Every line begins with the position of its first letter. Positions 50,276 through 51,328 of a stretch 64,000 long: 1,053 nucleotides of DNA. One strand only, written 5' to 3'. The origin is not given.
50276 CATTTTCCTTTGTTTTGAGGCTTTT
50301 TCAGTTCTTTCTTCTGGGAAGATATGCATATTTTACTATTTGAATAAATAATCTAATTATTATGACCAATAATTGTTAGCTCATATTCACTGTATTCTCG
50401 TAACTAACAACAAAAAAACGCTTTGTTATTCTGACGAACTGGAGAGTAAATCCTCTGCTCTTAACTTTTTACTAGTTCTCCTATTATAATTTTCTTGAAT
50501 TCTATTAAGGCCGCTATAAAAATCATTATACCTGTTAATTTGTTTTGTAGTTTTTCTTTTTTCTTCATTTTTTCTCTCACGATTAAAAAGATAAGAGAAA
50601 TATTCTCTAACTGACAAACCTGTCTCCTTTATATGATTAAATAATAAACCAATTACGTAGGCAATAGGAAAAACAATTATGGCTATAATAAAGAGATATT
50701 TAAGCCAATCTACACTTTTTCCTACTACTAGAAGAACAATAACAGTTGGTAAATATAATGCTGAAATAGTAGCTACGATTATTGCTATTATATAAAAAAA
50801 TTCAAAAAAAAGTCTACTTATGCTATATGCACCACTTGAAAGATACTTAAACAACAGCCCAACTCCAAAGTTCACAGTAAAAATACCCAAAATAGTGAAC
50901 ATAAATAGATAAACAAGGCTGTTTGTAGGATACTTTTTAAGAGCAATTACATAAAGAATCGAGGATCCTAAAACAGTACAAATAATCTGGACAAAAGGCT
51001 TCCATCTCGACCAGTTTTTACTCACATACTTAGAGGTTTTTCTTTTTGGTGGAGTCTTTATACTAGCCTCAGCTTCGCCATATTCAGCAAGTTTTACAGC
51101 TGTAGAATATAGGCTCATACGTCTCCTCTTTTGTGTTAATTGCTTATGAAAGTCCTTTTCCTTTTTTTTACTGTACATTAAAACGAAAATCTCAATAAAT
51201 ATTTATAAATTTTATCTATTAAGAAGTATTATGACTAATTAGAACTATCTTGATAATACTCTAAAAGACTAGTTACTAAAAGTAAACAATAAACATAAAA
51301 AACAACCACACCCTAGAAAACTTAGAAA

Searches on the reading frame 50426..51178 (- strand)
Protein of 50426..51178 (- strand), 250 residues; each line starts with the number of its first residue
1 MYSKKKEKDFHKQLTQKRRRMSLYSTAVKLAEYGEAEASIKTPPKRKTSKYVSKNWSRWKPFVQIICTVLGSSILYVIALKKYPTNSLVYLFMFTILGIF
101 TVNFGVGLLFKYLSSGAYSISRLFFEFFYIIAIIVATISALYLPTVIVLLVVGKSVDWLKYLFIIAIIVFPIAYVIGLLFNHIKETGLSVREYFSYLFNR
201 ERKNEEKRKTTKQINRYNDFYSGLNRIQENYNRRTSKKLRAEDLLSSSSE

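Call 49: search_protein_families(library=pfam, proteins=[window:50426-51178:-], max_evalue=0.01)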
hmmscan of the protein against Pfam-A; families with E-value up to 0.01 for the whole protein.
window:50426-51178:- (250 aa): 1 family
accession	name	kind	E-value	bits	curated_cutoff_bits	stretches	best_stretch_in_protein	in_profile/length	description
PF14093.11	DUF4271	-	0.00058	20.2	29.7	1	46-197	37-191/206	Domain of unknown function (DUF4271)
